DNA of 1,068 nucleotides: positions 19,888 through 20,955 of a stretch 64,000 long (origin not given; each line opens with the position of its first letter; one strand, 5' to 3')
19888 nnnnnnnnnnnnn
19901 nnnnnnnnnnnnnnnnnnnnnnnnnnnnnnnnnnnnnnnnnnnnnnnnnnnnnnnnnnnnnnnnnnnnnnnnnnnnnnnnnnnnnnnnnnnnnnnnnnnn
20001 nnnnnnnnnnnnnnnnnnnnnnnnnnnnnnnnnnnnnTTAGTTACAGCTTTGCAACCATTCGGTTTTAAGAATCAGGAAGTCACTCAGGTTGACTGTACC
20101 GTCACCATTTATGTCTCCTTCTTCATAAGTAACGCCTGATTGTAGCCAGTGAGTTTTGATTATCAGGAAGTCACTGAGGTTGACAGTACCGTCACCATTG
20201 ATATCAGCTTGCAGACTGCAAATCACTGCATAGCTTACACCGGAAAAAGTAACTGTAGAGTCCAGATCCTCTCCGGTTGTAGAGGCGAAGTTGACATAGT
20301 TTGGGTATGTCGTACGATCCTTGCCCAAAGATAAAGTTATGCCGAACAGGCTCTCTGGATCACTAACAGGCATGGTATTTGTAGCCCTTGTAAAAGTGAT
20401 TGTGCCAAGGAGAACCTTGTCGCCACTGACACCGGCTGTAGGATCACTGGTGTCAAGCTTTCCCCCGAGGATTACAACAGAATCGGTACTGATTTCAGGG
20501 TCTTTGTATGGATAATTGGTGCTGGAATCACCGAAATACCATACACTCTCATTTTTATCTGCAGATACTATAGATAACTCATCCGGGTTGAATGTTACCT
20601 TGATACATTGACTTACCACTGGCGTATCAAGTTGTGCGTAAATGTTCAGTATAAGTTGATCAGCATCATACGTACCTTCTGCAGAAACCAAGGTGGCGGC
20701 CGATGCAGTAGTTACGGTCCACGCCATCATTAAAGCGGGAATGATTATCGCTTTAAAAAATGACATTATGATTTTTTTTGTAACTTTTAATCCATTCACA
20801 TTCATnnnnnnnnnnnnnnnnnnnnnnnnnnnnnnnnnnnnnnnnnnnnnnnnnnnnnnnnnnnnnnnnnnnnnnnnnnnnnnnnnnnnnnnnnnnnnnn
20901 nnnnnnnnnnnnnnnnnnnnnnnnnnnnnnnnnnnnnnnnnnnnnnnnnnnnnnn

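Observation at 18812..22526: Possible cohesin-dockerin-style extracellular assembly tied to exosortase anchoring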

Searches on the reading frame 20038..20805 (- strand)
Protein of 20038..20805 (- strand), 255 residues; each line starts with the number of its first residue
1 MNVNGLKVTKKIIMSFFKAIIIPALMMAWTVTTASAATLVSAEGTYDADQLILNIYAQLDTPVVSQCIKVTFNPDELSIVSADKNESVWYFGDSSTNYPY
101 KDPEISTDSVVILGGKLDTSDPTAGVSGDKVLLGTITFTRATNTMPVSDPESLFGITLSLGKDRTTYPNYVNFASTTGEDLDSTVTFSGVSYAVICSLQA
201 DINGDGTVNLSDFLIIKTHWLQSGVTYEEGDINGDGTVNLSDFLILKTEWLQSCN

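Call 3: search_protein_families(library=pfam, proteins=[window:20038-20805:-], max_evalue=1)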
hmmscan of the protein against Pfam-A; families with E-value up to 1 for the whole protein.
window:20038-20805:- (255 aa): 7 families
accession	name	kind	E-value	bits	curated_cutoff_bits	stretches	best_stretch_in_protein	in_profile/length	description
PF00404.24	Dockerin_1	-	3.1e-12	46.9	22.9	1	200-248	2-54/57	Dockerin type I domain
PF00036.39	EF-hand_1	-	2.1e-05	24.2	25.4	2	200-214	9-23/29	EF hand domain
PF00963.24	Cohesin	-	0.00047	20.8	24.1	1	61-139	28-100/139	Cohesin domain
PF13499.12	EF-hand_7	-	0.0026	18.5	30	1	200-245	11-64/67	EF-hand domain pair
PF13833.12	EF-hand_8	-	0.0033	17.6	28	0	229-244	33-48/54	EF-hand domain pair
PF13202.12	EF-hand_5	-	0.0051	16.7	25.9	1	199-213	7-21/25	EF hand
PF13405.12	EF-hand_6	-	0.052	13.8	25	0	200-214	9-23/30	EF-hand domain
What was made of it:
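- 20221..20697 (-): B cohesin module (residues ~37-195). Pfam Cohesin 20.8 bits, below cut-off (call 3).
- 20041..20217 (-): B type-I dockerin (residues 197-255), two near-identical repeats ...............[IL]KT[HE]WLQ. Pfam Dockerin_1 46.9 bits (call 3).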

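Call 4: search_protein_families(library=ncbifam, proteins=[window:20038-20805:-], max_evalue=1)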
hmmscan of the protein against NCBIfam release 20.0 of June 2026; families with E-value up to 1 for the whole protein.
window:20038-20805:- (255 aa): 2 families
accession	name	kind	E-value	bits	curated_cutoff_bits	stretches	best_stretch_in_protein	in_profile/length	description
NF049990.1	CellobisidaseCelK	equivalog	7.6e-05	21.1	1700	1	197-248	827-880/889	cellulose 1,4-beta-cellobiosidase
NF041540.1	dockerin_GC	domain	0.0015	18.9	29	1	199-254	2-67/67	GC-type dockerin domain-anchored protein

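Call 10: find_homologous_proteins(query=window:20038-20805:-)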
Query window:20038-20805:- (255 aa): 20 proteins with E <= 0.001 among 624 candidates.
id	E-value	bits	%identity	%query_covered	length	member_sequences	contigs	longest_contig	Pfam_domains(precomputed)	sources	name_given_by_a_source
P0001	1.5e-157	540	96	100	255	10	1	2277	PF00404.25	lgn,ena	-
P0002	4.1e-56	208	44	98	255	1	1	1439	PF00404.25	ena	-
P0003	6.5e-53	198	47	87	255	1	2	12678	PF00404.25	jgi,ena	-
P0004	5.4e-50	188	45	91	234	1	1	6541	PF00404.25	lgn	-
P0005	8.2e-50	188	44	88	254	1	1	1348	PF00404.25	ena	-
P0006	7.0e-46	175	41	96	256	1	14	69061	-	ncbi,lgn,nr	ncbi:MAG: hypothetical protein KQH63_14420 [Desulfobulbaceae bacterium]|nr:hypothetical protein [Des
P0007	1.0e-45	174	42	96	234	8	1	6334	-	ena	-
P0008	2.3e-41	160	43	85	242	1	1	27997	-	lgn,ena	-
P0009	1.9e-39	154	41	90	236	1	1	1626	-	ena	-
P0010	8.1e-39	152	46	85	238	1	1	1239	-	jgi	jgi:hypothetical protein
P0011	2.3e-38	150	37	94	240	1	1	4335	PF00404.25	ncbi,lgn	ncbi:MAG: hypothetical protein Kow0092_39310 [Deferrisomatales bacterium]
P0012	4.0e-38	149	40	96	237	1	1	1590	PF00404.25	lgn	-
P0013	8.4e-37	145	38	98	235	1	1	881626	PF00404.25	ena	-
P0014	5.2e-35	139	36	98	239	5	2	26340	PF00404.25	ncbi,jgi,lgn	ncbi:MAG: dockerin type I domain-containing protein [Desulfobacteraceae bacterium]|jgi:hypothetical 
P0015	8.9e-34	135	34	78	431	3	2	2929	-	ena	-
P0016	1.1e-32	131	36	95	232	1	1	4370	PF00404.25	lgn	-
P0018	1.7e-30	124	36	92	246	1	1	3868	PF00404.25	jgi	jgi:hypothetical protein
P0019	4.1e-30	123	38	85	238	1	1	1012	PF00404.25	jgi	jgi:hypothetical protein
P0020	1.5e-27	115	41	73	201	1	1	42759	-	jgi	jgi:hypothetical protein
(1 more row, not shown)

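Call 15: find_encoding_contigs(protein=P0006, flank=10000, max_places=3)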
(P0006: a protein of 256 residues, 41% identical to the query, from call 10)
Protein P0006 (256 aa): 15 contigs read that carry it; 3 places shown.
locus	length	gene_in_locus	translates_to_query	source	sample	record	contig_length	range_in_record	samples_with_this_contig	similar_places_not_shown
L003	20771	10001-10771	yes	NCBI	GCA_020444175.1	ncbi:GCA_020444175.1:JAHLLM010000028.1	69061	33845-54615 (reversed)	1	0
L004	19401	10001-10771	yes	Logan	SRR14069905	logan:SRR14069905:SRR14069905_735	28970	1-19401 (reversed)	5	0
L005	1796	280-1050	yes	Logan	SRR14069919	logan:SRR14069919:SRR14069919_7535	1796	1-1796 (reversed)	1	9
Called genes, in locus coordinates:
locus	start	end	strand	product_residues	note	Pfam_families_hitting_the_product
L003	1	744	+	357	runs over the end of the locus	PF00072:Response_reg, PF01339:CheB_methylest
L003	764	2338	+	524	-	PF03130:HEAT_PBS (faint), PF13646:HEAT_2 (weak), PF00072:Response_reg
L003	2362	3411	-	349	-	PF00528:BPD_transp_1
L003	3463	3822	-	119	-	PF05635:23S_rRNA_IVP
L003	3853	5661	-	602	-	PF00496:SBP_bac_5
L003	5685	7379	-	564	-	PF28239:Npun_R2479, PF01590:GAF, PF13185:GAF_2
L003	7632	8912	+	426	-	PF00330:Aconitase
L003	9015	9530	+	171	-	PF00694:Aconitase_C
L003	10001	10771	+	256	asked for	-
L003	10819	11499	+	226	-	-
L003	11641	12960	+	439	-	PF01938:TRAM (weak), PF21579:PabTrmU54_TRAM_dom (weak), PF05958:tRNA_U5-meth_tr, PF05175:MTS, PF03602:Cons_hypoth95, PF09445:Methyltransf_15 (weak), PF13649:Methyltransf_25, PF13847:Methyltransf_31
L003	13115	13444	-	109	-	PF01541:GIY-YIG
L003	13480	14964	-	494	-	PF01019:G_glu_transpept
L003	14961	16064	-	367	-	PF04107:GCS2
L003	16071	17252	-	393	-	PF01546:Peptidase_M20, PF07687:M20_dimer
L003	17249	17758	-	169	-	PF01661:Macro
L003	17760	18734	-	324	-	PF13280:WYL, PF25583:WCX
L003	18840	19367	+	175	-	PF20208:ARPP-1 (weak)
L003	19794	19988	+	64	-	-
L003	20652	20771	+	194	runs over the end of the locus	PF07963:N_methyl (weak), PF12019:GspH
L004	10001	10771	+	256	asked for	-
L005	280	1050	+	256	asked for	-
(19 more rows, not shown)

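Call 20: find_encoding_contigs(protein=P0013, flank=6000, max_places=2)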
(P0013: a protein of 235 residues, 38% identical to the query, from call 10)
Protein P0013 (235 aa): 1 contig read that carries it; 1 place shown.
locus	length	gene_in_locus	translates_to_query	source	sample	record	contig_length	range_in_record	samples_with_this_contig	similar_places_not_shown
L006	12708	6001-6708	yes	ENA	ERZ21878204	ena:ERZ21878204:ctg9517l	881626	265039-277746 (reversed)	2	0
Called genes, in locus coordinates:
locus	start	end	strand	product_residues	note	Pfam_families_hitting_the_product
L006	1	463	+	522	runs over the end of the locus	PF02706:Wzz, PF13807:GNVR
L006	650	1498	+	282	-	PF01656:CbiA, PF13614:AAA_31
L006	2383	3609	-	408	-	PF00931:NB-ARC (weak), PF01637:ATPase_2 (faint), PF10412:TrwB_AAD_bind (faint), PF13191:AAA_16, PF13401:AAA_22, PF13604:AAA_30 (weak), PF25201:nSTAND6 (weak), PF02492:cobW (weak), +1 more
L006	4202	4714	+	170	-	-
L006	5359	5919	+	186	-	-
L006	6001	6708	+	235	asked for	PF00404:Dockerin_1 (faint)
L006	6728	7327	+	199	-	-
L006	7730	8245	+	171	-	PF01797:Y1_Tnp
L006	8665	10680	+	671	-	-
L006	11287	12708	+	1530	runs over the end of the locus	PF01060:TTR-52 (faint), PF11974:bMG3 (faint), PF13715:CarbopepD_reg_2 (faint), PF14686:fn3_3 (faint), PF17210:SdrD_B (faint), PF17802:SpaA (faint), PF22904:NOMO1-like_2nd (faint), PF13620:CarboxypepD_reg, +1 more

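Call 21: find_encoding_contigs(protein=P0008, flank=6000, max_places=2)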
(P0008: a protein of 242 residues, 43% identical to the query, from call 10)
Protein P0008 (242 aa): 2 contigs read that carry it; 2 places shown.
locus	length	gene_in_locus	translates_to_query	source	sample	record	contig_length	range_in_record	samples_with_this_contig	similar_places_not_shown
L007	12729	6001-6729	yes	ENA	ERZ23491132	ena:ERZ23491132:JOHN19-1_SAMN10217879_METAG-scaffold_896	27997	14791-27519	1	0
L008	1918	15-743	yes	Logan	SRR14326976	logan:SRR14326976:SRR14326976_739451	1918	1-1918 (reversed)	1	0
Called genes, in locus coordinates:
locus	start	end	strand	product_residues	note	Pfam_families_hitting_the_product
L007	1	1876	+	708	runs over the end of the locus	PF18884:TSP3_bac (faint), PF22842:Pel9A-like_beta_helix, PF07602:DUF1565 (faint), PF05048:NosD, PF13229:Beta_helix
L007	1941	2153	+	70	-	-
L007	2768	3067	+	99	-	-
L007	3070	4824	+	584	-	PF13620:CarboxypepD_reg, PF00041:fn3 (faint), PF25788:Ig_Rha78A_N (faint)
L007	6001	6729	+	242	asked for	-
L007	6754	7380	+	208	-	-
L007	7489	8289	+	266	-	-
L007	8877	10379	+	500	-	PF01336:tRNA_anti-codon, PF00152:tRNA-synt_2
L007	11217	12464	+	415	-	PF12704:MacB_PCD, PF02687:FtsX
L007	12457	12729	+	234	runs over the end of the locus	PF00005:ABC_tran, PF13304:AAA_21 (faint)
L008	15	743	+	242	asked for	-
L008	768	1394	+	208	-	-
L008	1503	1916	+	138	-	?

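Call 22: find_encoding_contigs(protein=P0014, flank=6000, max_places=2)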
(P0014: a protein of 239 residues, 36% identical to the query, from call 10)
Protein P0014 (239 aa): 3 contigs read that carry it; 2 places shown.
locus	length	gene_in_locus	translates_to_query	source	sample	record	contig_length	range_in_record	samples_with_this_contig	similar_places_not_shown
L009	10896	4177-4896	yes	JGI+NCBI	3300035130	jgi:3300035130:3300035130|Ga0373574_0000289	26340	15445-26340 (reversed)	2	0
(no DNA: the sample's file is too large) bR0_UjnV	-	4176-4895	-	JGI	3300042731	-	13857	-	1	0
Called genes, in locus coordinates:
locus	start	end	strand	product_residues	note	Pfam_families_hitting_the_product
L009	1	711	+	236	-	PF00012:HSP70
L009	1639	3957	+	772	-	PF00041:fn3 (weak)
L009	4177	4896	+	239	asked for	PF00404:Dockerin_1 (weak)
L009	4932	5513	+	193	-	-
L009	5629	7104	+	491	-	PF13229:Beta_helix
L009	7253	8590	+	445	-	PF11949:DUF3466 (faint)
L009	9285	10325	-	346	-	PF00248:Aldo_ket_red, PF13187:Fer4_9 (faint)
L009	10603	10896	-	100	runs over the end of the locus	-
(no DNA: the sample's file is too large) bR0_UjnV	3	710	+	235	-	?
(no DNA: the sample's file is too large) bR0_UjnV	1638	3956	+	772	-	PF00041:fn3 (weak)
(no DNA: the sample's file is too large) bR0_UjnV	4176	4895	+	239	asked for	PF00404:Dockerin_1 (weak)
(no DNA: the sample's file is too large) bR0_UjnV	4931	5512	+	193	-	-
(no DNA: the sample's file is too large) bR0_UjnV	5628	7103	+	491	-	PF13229:Beta_helix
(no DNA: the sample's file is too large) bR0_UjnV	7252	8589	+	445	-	PF11949:DUF3466 (faint)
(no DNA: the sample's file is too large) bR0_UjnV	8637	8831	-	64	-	-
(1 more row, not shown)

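Call 24: predict_structure(alignment_id=A1)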
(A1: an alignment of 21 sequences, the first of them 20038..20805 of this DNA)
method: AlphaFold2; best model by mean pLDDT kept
length: 255 residues; sequences in the alignment: 21
mean_pLDDT: 84.2   pTM: 0.66
mean pLDDT of the five models: 84.2, 83.1, 82.6, 80.6, 74.9
residues with pLDDT >= 90: 137; 70-90: 77; 50-70: 29; < 50: 12
segments of 3 or more residues with pLDDT < 50: 1-3, 5-7, 29-34
pLDDT, mean of each block of 10 residues (from residue 1): 48 57 54 65 89 95 94 95 90 75 94 89 86 95 78 93 90 92 92 79 88 95 89 92 93 77
secondary structure, 60 per line:
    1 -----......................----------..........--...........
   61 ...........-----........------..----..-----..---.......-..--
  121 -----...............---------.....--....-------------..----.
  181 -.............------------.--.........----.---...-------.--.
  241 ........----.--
elements in order: H6-27 E38-47 E50-71 E77-84 E109-115 E126-140 H150-154 E157-160 E185-194 H210-218 H240-248
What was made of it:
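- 20221..20697 (-): AlphaFold pLDDT mostly 86-95 (call 24).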

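Call 28: fold_search(model_id=the predicted structure, library=pdb)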
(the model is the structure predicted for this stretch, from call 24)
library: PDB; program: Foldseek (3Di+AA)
matches with E <= 10: 1114; with E <= 0.001: 60
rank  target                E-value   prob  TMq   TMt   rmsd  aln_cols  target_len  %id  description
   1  4fl4_I                3.1e-08  1.00  0.32  0.27  22.5       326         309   12  Scaffoldin conformation and dynamics revealed by a ternary complex from the Clostridium thermocellum cellulosome (released 2012-06-27)
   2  3kcp_A                5.3e-08  1.00  0.31  0.26  25.7       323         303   12  Crystal structure of interacting Clostridium thermocellum multimodular components (released 2010-02-09)
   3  4fl4_C                2.1e-07  1.00  0.31  0.26  22.1       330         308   12  Scaffoldin conformation and dynamics revealed by a ternary complex from the Clostridium thermocellum cellulosome (released 2012-06-27)
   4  6kgf_A                3.0e-07  1.00  0.39  0.65   4.6       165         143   12  Crystal structure of CaDoc0917(R16D)-CaCohA2 complex at pH 8.2 (released 2020-07-08)
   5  6kge_A                3.2e-07  1.00  0.42  0.71   4.1       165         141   13  Crystal structure of CaDoc0917(R16D)-CaCohA2 complex at pH 5.5 (released 2020-07-08)
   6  4fl4_L                3.2e-07  1.00  0.28  0.24  28.0       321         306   12  Scaffoldin conformation and dynamics revealed by a ternary complex from the Clostridium thermocellum cellulosome (released 2012-06-27)
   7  6kgc_A                4.9e-07  1.00  0.41  0.67   4.6       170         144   10  Crystal structure of CaDoc0917(R49D)-CaCohA2 complex at pH 5.4 (released 2020-07-08)
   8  5lxv_C                5.2e-07  1.00  0.43  0.60   4.4       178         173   16  Crystal structure of Ruminococcus flavefaciens scaffoldin C cohesin in complex with a dockerin from an uncharacterized (released 2016-10-19)
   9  5lxv_A                8.0e-07  1.00  0.43  0.60   5.0       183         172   15  Crystal structure of Ruminococcus flavefaciens scaffoldin C cohesin in complex with a dockerin from an uncharacterized (released 2016-10-19)
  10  5k39_A                8.0e-07  1.00  0.34  0.49   7.7       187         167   13  THE TYPE II COHESIN DOCKERIN COMPLEX FROM CLOSTRIDIUM THERMOCELLUM (released 2017-03-29)
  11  6kgd_A                1.1e-06  1.00  0.43  0.70   4.1       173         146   12  Crystal structure of CaDoc0917(R49D)-CaCohA2 complex at pH 8.0 (released 2020-07-08)
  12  1g1k_A                1.5e-06  1.00  0.37  0.62   4.7       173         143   13  COHESIN MODULE FROM THE CELLULOSOME OF CLOSTRIDIUM CELLULOLYTICUM (released 2000-11-22)
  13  2vn5_C                1.9e-06  1.00  0.40  0.64   4.7       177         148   15  The Clostridium cellulolyticum dockerin displays a dual binding mode for its cohesin partner (released 2008-05-20)
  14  6kgf_C                2.4e-06  1.00  0.39  0.63   4.4       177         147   11  Crystal structure of CaDoc0917(R16D)-CaCohA2 complex at pH 8.2 (released 2020-07-08)
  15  2vn6_A                2.5e-06  1.00  0.39  0.60   4.3       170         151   14  The Clostridium cellulolyticum dockerin displays a dual binding mode for its cohesin partner (released 2008-05-13)
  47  2xdh                  7.3e-05  1.00  0.37  0.63   5.3       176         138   12  Non-cellulosomal cohesin from the hyperthermophilic archaeon Archaeoglobus fulgidus (released 2010-05-26)
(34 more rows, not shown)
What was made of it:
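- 20221..20697 (-): All 50 listed Foldseek PDB matches are cohesins, including 6kge_A (TM 0.71), 5lxv (R. flavefaciens ScaC) and 2xdh (A. fulgidus non-cellulosomal) (call 28).
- On Cohesin (Pfam PF00963): Fold: all 50 listed Foldseek PDB matches are cohesins, probability 1.0, TM (target) up to 0.71 (calls 24, 28).
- Closest known: Non-cellulosomal cohesin/dockerin modules. Same: 2xdh is a fold match to B (call 28).
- Checked: The AlphaFold model (pLDDT 84, call 24) has cohesins as all 50 listed PDB matches, probability 1.0, TM up to 0.71 (call 28).
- B carries both modules on one chain (calls 3, 28).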

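Call 30: search_protein_families(library=pfam, proteins=[L003:10819-11499:+, L006:6728-7327:+, L006:5359-5919:+, L006:4202-4714:+, L007:6754-7380:+, L007:7489-8289:+, L009:4932-5513:+], max_evalue=5)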
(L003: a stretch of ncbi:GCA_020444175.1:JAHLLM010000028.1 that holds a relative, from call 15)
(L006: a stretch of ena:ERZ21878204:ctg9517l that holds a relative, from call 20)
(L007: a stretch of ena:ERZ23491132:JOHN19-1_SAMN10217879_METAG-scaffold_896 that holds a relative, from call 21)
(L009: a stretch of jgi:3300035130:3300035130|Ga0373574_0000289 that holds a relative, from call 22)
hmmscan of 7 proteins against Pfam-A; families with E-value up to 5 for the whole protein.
L003:10819-11499:+ (226 aa): 3 families
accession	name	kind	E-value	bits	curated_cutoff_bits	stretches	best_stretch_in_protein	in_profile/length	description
PF07589.16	PEP-CTERM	-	0.034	14.7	20.7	1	202-224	2-24/24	PEP-CTERM motif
PF18205.6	VPDSG-CTERM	-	0.076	13.3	25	1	208-224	9-25/26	VPDSG-CTERM motif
PF21181.3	SsfX3_N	-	0.16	12.6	27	1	53-111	29-88/130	SsfX3, N-terminal domain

L006:6728-7327:+ (199 aa): 3 families
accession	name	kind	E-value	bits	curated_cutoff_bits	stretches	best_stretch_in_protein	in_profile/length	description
PF06800.18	Sugar_transport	-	0.0026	17.6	26.3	1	86-192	1-103/280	Sugar transport protein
PF07589.16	PEP-CTERM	-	0.011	16.2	20.7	1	174-196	2-24/24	PEP-CTERM motif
PF18205.6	VPDSG-CTERM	-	0.033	14.5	25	1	178-197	7-26/26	VPDSG-CTERM motif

L006:5359-5919:+ (186 aa): 2 families
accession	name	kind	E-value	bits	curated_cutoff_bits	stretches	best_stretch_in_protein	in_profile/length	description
PF07589.16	PEP-CTERM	-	0.016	15.7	20.7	1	161-183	2-24/24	PEP-CTERM motif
PF18205.6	VPDSG-CTERM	-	0.082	13.2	25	1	165-184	7-26/26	VPDSG-CTERM motif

L006:4202-4714:+ (170 aa): 3 families
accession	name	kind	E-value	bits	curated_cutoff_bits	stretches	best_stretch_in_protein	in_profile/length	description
PF07589.16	PEP-CTERM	-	0.0078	16.7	20.7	1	144-166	1-23/24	PEP-CTERM motif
PF18205.6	VPDSG-CTERM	-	0.11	12.8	25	1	150-168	8-26/26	VPDSG-CTERM motif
PF09930.14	DUF2162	-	0.61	9.9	34.4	1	129-161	105-137/223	Predicted transporter (DUF2162)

L007:6754-7380:+ (208 aa): 0 families

L007:7489-8289:+ (266 aa): 0 families

L009:4932-5513:+ (193 aa): 2 families
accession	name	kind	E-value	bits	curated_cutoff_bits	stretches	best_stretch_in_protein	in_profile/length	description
PF18205.6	VPDSG-CTERM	-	0.0023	18.1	25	1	171-189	7-25/26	VPDSG-CTERM motif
PF07589.16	PEP-CTERM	-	0.021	15.3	20.7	1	170-189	5-24/24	PEP-CTERM motif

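Call 51: find_related_loci(query=A1, collection=genome_contigs, flank=10000)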
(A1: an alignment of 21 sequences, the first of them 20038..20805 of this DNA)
Query A1 (255 aa) in genome_contigs; peptide patterns used: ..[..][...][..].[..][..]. (x = any residue, [..] = any of these).
27 stretches matched a pattern; 12 encode a relative of the query (tblastn E <= 1e-3); 12 distinct loci.
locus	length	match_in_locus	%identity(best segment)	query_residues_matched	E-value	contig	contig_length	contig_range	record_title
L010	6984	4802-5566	96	1-255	2e-165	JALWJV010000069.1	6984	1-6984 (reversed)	MAG: Deltaproteobacteria bacterium isolate M17_metabat1_scaf2bin.112 M17_NODE_13813_length_6984_cov_1.518302, whole geno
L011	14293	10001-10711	40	7-249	1e-50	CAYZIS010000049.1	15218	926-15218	MAG TPA_asm: uncultured Thermodesulfobacteriota bacterium isolate binchicken_co181_551 genome assembly, contig: NODE_679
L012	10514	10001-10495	48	26-191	3e-44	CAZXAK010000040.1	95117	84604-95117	MAG TPA_asm: uncultured Desulfobacterales bacterium isolate binchicken_co219_184 genome assembly, contig: k141_453658, w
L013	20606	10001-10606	40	14-217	2e-43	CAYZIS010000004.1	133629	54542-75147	MAG TPA_asm: uncultured Thermodesulfobacteriota bacterium isolate binchicken_co181_551 genome assembly, contig: NODE_81_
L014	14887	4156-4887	36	1-250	2e-40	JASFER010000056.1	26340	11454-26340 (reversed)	MAG: Desulfobacteraceae bacterium isolate D0606M12metaG_Bin_670 D0606M12metaG_FD_scaffold_320_c1, whole genome shotgun s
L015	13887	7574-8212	37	25-247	2e-38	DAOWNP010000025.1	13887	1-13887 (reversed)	MAG TPA_asm: Desulfobacteraceae bacterium isolate CSMAG_3031 CSMAG_3031_k141_3163587_length_13887_cov_59.3734, whole gen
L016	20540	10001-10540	43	9-191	9e-38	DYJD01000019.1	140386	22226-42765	MAG TPA_asm: Desulfosudis oleivorans isolate FI88_2_51_70 Afr_mines_FI88_80_length_140386_cov_29_392180, whole genome sh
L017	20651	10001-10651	37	20-249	3e-36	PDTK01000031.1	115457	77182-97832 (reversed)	MAG: Deltaproteobacteria bacterium isolate DOLJORAL78_54_23 DolJOral78_scaffold_196, whole genome shotgun sequence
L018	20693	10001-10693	34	1-247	9e-34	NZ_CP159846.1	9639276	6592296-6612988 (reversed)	Desulfosarcina variabilis str. Montpellier chromosome, complete genome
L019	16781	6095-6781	37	5-249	7e-41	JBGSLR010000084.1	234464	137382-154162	MAG: Desulfobacterales bacterium isolate JTS-AC21 k141_4381880, whole genome shotgun sequence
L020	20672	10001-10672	33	16-247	8e-28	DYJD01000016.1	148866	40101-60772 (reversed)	MAG TPA_asm: Desulfosudis oleivorans isolate FI88_2_51_70 Afr_mines_FI88_74_length_148866_cov_30_557674, whole genome sh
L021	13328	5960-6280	40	34-138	3e-19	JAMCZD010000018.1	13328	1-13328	MAG: Candidatus Omnitrophota bacterium isolate FK_Sedi_B_Bin.32 NODE_18195_length_13328_cov_1.33073, whole genome shotgu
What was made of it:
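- Closest known: Non-cellulosomal cohesin/dockerin modules. Different: The B family occurs in free-living Desulfosarcina and Desulfosudis (call 51).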

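Call 73: search_solved_structures(query=window:20038-20805:-, max_evalue=1)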
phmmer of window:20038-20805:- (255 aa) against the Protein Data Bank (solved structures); distinct sequences matched with E-value up to 1: 52.
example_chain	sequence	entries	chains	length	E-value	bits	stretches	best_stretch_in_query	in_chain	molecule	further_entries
1daq_A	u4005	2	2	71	3.8e-06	29.7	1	197-251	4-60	ENDOGLUCANASE SS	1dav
2mte_A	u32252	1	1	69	4.1e-06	29.6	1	197-251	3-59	Cellulose 1,4-beta-cellobiosidase (reducing end) CelS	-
2y3n_B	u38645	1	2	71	2.6e-05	27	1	196-247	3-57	CELLULOSOMAL FAMILY-48 PROCESSIVE GLYCOSIDE HYDROLASE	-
8x39_A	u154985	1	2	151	0.00031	23.4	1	200-248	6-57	Serine protease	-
8x3a_A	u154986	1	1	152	0.00032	23.4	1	200-248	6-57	Serine protease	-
5nrm_B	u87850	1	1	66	0.00049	22.8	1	200-248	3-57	DocCel5: Type I dockerin repeat domain from A. cellulolyticus family 5 endoglucanase WP_01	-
2ccl_B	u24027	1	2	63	0.00051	22.7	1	198-248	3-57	ENDO-1,4-BETA-XYLANASE Y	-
3ul4_B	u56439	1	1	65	0.00052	22.7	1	198-248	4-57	Cellulosome enzyme, dockerin type I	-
5nrk_B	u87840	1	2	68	0.00054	22.7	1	200-248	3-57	DocCel5: Type I dockerin repeat domain from A. cellulolyticus family 5 endoglucanase WP_01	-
1ohz_B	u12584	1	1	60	0.0011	21.6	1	200-248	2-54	ENDO-1,4-BETA-XYLANASE Y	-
4dh2_B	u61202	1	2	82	0.0023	20.6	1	200-248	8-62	Dockerin type 1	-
4fl4_A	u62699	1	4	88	0.0038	19.9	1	200-247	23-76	Glycoside hydrolase family 9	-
6kge_D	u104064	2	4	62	0.0042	19.7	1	199-246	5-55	And cellulose-binding endoglucanase family 9 CelL ortholog dockerin domain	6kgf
6kgc_B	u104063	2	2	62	0.0045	19.6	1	199-246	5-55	And cellulose-binding endoglucanase family 9 CelL ortholog dockerin domain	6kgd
6kg9_A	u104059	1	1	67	0.0051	19.5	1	198-246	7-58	And cellulose-binding endoglucanase family 9 CelL ortholog dockerin domain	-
5lxv_B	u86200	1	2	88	0.014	18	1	195-252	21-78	Carbohydrate-binding protein WP_009985128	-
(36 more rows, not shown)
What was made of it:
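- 20041..20217 (-): PDB dockerins 1daq and 2mte, E about 4e-6 (call 73).
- On Type-I dockerin (Pfam PF00404): Matches solved dockerins 1daq and 2mte, E about 4e-6 (call 73).
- Checked: They also match solved type-I dockerins (1daq E 3.8e-6, call 73).
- Pfam dockerin (call 3), cohesin fold (calls 24, 28) and PDB dockerins (call 73).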
